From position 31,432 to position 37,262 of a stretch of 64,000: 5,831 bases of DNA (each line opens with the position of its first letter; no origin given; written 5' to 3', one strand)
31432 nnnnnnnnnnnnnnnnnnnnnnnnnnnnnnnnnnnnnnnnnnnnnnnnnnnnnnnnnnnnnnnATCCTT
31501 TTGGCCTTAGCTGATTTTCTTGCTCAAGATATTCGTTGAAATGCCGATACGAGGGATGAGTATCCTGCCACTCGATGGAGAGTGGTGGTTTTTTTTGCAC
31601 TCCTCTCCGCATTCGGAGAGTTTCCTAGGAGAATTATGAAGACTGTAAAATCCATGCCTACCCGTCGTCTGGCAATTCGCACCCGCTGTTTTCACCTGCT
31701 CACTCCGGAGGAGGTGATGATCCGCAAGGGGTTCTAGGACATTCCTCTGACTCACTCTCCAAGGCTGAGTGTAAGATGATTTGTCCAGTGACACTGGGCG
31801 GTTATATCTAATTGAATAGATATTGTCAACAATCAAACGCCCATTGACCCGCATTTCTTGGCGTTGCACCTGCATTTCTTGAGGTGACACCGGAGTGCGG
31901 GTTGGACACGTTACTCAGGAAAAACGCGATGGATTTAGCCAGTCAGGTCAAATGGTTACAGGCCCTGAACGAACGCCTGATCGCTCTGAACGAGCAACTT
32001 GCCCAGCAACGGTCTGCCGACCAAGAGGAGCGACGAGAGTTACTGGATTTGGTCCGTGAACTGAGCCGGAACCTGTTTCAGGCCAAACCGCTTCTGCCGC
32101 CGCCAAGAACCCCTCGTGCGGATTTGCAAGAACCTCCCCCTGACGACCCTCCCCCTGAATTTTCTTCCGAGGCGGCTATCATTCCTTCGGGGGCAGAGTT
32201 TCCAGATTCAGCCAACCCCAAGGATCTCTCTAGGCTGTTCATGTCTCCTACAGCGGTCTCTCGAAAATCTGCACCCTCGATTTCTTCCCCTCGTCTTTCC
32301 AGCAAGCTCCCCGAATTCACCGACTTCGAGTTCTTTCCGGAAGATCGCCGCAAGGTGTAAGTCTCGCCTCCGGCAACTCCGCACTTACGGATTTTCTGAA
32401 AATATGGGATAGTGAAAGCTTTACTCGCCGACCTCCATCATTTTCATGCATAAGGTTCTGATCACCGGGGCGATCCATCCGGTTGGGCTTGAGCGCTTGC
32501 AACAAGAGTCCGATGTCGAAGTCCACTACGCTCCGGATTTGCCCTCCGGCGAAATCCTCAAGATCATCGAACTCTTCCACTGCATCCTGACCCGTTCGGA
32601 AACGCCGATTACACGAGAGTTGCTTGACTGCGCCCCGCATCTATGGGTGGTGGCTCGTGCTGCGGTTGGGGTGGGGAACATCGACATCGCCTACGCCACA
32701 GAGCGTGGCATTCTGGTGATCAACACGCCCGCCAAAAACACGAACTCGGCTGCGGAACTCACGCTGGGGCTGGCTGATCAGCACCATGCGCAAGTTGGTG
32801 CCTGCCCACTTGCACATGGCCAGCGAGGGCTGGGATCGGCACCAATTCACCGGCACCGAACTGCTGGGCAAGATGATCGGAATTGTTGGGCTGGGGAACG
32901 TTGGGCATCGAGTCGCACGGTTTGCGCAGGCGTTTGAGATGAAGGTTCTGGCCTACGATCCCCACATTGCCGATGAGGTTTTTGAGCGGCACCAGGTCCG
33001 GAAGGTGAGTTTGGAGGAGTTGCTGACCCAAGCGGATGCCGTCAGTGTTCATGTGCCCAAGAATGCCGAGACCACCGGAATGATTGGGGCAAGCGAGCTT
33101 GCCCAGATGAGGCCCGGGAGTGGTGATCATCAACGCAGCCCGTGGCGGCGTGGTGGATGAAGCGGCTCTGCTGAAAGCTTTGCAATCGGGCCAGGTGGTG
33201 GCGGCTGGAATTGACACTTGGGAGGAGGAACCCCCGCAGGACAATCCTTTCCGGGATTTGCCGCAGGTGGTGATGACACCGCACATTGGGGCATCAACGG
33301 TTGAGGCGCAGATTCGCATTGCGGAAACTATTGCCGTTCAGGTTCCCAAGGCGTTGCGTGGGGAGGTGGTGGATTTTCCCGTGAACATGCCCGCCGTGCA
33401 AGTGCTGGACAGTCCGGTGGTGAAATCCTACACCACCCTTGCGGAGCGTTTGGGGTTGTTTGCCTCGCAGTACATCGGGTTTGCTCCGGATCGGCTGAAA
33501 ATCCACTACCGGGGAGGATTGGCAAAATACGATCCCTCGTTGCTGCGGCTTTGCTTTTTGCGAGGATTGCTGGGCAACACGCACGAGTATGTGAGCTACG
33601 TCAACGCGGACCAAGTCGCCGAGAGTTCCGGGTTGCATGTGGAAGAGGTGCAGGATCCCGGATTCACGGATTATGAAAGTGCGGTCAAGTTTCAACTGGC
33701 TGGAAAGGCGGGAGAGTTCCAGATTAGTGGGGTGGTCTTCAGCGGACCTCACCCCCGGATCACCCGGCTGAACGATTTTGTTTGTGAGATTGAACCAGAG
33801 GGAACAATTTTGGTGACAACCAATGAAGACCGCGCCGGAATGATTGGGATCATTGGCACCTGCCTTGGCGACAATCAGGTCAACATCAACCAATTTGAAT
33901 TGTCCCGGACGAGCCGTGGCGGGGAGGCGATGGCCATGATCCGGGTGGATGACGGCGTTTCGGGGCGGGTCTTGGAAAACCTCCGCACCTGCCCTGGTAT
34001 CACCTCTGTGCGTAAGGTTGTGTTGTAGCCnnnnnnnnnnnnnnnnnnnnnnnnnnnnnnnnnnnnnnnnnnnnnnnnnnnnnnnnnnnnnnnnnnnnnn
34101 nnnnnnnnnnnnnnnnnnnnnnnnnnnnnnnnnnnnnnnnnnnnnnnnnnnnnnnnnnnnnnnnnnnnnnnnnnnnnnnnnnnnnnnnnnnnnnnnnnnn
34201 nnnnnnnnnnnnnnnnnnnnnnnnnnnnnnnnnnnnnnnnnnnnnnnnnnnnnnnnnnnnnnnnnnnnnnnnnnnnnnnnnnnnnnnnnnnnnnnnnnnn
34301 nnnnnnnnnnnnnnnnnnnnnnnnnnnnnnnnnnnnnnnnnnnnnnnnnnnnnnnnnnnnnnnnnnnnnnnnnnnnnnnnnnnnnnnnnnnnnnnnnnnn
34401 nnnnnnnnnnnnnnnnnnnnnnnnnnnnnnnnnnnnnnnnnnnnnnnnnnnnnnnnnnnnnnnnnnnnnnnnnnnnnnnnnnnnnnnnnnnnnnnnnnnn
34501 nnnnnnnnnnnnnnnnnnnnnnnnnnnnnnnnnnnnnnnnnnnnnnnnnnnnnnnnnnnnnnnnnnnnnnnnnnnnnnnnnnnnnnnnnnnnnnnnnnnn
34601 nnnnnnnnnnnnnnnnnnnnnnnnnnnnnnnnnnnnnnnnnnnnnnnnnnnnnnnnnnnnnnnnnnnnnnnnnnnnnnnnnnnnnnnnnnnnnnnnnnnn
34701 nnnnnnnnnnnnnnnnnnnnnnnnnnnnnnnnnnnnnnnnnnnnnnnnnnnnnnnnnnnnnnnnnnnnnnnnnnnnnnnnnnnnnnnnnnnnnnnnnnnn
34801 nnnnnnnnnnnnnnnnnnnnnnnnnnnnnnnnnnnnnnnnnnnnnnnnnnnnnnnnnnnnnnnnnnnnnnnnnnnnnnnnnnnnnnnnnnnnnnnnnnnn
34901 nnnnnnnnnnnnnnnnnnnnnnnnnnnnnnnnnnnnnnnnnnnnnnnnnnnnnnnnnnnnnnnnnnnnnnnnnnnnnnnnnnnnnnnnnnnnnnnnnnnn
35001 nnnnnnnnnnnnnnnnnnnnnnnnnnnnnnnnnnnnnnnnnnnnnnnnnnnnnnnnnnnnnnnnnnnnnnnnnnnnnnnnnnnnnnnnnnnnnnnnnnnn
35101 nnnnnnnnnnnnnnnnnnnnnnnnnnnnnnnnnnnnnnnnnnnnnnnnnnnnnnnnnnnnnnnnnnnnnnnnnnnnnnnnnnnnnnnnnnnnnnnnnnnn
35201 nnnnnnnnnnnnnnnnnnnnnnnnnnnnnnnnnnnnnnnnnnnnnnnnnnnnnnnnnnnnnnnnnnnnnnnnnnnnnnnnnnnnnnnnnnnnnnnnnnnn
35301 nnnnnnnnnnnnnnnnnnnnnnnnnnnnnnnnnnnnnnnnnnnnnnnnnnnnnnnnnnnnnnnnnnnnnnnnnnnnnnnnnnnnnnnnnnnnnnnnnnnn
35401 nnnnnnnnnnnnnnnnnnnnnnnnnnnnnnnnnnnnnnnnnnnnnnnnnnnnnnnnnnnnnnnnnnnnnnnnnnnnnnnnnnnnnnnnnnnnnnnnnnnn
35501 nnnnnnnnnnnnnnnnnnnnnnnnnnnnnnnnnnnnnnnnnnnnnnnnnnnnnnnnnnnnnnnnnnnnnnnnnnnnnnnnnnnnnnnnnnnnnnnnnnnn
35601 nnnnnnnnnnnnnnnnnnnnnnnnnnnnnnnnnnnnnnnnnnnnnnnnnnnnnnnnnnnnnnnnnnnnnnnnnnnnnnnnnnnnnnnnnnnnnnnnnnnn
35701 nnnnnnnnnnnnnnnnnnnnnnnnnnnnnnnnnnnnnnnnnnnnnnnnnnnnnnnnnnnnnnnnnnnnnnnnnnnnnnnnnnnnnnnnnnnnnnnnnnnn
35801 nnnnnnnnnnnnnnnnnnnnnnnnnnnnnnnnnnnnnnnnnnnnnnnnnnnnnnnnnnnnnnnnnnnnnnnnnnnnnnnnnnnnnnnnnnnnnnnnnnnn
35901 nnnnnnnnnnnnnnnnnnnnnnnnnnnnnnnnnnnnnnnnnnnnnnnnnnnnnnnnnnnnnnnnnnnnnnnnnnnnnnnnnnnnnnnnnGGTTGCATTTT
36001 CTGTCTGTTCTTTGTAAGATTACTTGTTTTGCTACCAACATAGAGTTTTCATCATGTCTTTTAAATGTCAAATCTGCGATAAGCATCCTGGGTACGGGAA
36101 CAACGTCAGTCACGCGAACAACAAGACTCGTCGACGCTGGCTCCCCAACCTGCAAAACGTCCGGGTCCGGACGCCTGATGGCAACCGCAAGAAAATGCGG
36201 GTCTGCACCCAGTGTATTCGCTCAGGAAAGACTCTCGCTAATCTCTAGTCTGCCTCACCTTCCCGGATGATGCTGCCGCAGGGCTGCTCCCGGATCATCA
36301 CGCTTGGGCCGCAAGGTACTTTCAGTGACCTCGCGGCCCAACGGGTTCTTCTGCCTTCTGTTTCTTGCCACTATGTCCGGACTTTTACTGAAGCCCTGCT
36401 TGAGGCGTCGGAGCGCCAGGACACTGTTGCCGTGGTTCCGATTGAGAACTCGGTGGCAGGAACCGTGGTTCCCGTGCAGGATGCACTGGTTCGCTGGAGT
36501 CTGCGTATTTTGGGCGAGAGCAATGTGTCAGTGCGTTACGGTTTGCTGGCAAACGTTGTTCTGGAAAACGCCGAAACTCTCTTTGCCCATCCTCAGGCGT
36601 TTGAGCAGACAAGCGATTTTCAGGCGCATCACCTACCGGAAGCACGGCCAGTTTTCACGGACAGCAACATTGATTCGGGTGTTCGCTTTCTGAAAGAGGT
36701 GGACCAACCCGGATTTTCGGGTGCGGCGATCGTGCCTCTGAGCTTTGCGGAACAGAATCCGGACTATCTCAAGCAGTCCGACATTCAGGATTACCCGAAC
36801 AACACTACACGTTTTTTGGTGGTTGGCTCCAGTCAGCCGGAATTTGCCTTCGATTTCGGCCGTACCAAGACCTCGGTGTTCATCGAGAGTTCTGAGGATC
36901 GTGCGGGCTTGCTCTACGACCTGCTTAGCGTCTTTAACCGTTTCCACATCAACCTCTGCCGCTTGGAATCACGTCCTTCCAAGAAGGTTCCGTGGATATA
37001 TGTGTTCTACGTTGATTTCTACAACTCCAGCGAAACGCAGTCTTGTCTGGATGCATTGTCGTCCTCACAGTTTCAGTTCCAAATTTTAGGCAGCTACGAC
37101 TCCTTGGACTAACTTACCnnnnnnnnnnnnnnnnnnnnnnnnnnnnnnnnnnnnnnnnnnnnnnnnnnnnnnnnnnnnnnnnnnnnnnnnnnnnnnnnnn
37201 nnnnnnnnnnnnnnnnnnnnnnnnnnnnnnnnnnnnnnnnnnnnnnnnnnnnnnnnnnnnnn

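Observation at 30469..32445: Poorly conserved 1.9-kb segment between LPS heptosyltransferase and serA: orphan RHH gene, hairpin-terminator plus SD-led micro-ORF, operator-like repeats, proline-rich protein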

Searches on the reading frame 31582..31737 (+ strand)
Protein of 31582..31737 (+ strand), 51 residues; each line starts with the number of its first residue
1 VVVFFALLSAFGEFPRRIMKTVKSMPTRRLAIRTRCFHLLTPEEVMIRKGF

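Call 3: search_protein_families(library=pfam, proteins=[window:31582-31737:+], max_evalue=1)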
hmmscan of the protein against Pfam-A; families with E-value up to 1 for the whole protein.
window:31582-31737:+ (51 aa): 0 families

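Call 41: find_homologous_proteins(query=window:31582-31737:+, max_evalue=10)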
Query window:31582-31737:+ (51 aa): 3 proteins with E <= 10 among 4 candidates.
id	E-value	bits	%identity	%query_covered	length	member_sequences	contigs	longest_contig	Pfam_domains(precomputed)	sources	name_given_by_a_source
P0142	6.0e-13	65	100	65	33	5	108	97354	-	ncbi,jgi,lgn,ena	jgi:hypothetical protein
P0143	3.0e-12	63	97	65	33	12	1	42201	-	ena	-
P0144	1.3e-11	61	94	65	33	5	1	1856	-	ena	-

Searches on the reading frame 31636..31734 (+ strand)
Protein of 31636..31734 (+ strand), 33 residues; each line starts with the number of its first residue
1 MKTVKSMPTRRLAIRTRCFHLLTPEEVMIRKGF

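Call 65: search_protein_representatives(protein=window:31636-31734:+)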
Query: 33 residues. Proteins with E-value up to 0.001 (for the whole library): 4; up to 1e-10: 1; up to 1e-30: 0. The best 4 are listed.
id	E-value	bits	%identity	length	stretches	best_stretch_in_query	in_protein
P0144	3.2e-13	62.0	94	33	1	1-33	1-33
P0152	2.2e-06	41.7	74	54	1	7-33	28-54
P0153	7.1e-05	37.2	64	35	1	6-33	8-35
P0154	2.2e-04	35.8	63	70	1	4-33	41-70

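Call 77: search_protein_families(library=padloc, proteins=[window:31636-31734:+], max_evalue=0.1)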
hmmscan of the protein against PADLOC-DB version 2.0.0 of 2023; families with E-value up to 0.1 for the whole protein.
window:31636-31734:+ (33 aa): 0 families

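Call 78: search_protein_families(library=phrogs, proteins=[window:31636-31734:+], max_evalue=0.1)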
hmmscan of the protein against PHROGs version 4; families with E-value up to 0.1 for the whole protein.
window:31636-31734:+ (33 aa): 0 families

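Call 93: search_protein_families(library=ncbifam, proteins=[window:31636-31734:+], max_evalue=1)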
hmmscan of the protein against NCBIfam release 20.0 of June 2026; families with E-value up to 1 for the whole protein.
seq(33 aa): 0 families

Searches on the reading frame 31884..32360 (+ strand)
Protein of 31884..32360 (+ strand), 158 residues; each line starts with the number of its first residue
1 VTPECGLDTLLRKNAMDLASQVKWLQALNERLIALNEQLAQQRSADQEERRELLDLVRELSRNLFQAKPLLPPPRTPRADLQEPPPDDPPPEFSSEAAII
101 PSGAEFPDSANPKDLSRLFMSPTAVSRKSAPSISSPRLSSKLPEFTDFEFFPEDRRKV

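Call 3: search_protein_families(library=pfam, proteins=[window:31884-32360:+], max_evalue=1)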
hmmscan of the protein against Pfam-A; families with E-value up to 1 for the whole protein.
window:31884-32360:+ (158 aa): 1 family
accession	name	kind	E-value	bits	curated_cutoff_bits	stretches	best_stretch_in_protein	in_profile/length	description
PF14357.11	DUF4404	-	0.0042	18.1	27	1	28-67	1-40/83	Domain of unknown function (DUF4404)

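Call 4: search_protein_families(library=ncbifam, proteins=[window:31884-32360:+], max_evalue=1)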
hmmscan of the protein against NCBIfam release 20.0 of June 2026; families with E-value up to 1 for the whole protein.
window:31884-32360:+ (158 aa): 0 families

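Call 56: find_homologous_proteins(query=window:31929-32357:+, max_evalue=0.01)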
Query window:31929-32357:+ (143 aa): 7 proteins with E <= 0.01 among 101 candidates.
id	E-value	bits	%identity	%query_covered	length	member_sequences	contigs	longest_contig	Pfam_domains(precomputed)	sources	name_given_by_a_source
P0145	2.1e-81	289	99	100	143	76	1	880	-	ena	-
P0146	2.2e-73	263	95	100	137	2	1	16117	-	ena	-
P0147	3.3e-62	227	99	78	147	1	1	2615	-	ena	-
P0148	7.0e-60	219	80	99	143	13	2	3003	-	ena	-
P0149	1.3e-47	179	68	100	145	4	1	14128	-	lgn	-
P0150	7.9e-45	170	87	69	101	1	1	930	-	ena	-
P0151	3.7e-44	168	65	99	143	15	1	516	-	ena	-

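Call 77: search_protein_families(library=padloc, proteins=[window:31929-32357:+], max_evalue=0.1)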
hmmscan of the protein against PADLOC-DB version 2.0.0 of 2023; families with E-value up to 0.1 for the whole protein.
window:31929-32357:+ (143 aa): 0 families

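Call 78: search_protein_families(library=phrogs, proteins=[window:31929-32357:+], max_evalue=0.1)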
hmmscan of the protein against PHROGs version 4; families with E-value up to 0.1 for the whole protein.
window:31929-32357:+ (143 aa): 0 families

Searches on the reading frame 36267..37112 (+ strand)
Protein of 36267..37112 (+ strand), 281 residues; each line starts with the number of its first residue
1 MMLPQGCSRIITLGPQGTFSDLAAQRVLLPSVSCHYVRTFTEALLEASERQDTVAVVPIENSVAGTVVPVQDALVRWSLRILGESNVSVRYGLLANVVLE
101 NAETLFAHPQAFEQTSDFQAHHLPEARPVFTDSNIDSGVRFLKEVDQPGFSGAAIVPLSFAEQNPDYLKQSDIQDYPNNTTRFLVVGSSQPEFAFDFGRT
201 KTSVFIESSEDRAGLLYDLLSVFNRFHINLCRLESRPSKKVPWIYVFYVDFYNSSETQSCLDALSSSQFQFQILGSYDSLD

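Call 27: search_protein_families(library=pfam, proteins=[window:36267-37112:+], max_evalue=0.001)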
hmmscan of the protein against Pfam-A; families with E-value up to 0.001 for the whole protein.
window:36267-37112:+ (281 aa): 2 families
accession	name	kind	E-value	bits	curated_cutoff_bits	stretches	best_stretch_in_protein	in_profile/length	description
PF00800.23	PDT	-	7.1e-35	120.9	25.2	1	10-189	1-179/181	Prephenate dehydratase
PF01842.31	ACT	-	9.8e-06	25.7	27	1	204-257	3-54/66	ACT domain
